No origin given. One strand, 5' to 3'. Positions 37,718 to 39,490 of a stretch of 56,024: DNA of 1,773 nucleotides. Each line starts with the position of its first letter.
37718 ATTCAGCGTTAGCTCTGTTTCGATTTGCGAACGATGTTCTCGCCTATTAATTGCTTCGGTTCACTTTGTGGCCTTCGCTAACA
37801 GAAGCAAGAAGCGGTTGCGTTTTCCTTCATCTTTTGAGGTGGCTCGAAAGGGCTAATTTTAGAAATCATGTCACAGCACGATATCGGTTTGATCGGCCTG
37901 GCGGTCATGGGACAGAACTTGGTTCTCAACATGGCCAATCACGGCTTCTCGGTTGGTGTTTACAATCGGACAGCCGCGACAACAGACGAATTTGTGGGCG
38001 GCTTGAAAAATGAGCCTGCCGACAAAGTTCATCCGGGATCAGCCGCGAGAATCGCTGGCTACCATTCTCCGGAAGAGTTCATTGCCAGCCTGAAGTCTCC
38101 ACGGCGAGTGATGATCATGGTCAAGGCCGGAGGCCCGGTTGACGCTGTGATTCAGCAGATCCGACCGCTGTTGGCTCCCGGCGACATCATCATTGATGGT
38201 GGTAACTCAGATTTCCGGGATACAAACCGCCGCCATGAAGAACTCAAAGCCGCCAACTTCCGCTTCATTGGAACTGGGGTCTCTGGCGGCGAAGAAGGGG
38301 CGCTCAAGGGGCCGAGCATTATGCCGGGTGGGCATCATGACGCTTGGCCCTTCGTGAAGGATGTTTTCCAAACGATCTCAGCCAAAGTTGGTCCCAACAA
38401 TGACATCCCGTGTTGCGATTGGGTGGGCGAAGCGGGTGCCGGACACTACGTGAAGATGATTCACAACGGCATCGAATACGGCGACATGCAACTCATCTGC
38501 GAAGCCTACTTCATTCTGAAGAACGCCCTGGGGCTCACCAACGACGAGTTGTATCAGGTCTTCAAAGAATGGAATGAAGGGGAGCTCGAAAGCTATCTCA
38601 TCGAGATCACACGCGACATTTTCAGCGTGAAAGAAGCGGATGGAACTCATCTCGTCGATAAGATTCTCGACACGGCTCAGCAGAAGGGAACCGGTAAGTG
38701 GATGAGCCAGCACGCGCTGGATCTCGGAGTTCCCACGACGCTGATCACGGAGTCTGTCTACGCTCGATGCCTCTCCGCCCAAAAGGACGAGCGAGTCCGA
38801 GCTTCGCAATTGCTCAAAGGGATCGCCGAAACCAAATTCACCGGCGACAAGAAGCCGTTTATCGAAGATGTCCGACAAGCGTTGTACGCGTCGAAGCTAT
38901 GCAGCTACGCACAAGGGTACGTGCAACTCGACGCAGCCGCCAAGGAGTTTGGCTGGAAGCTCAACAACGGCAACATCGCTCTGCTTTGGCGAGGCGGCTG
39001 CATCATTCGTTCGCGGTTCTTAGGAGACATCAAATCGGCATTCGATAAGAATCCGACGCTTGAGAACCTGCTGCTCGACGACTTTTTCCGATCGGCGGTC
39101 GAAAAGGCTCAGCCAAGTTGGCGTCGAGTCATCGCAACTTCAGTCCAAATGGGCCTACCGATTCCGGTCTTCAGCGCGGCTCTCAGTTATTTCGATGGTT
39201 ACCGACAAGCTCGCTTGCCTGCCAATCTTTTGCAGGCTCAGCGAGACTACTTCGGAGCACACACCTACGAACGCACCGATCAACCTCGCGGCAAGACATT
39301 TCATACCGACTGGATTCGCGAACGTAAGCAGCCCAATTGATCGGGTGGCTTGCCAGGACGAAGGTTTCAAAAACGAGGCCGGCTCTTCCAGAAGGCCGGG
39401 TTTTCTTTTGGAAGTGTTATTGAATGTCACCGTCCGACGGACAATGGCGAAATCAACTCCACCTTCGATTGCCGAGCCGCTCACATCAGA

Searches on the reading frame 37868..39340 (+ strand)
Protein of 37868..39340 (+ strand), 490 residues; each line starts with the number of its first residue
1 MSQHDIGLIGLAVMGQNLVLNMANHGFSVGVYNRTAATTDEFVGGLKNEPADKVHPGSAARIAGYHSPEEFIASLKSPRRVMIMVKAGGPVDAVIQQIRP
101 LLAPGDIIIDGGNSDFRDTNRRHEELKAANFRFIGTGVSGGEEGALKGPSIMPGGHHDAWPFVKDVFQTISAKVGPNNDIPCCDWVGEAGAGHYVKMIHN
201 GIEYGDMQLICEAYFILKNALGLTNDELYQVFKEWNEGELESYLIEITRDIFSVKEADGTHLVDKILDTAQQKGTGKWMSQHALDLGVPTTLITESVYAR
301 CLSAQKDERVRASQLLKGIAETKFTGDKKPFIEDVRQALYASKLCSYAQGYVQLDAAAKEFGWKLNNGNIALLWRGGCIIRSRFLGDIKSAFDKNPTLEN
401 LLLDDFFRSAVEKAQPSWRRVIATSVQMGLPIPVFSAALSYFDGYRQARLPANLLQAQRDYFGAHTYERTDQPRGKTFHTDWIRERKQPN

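Call 90: search_protein_families(library=pfam, max_evalue=0.001, proteins=[window:37868-39340:+])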
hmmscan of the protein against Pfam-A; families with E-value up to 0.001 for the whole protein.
window:37868-39340:+ (490 aa): 2 families
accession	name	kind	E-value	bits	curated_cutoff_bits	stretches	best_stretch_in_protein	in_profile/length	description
PF00393.24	6PGD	-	4.2e-134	446.9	27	1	192-482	1-290/290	6-phosphogluconate dehydrogenase, C-terminal domain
PF03446.21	NAD_binding_2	-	1.4e-47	162.1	21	1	5-174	1-156/161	NAD binding domain of 6-phosphogluconate dehydrogenase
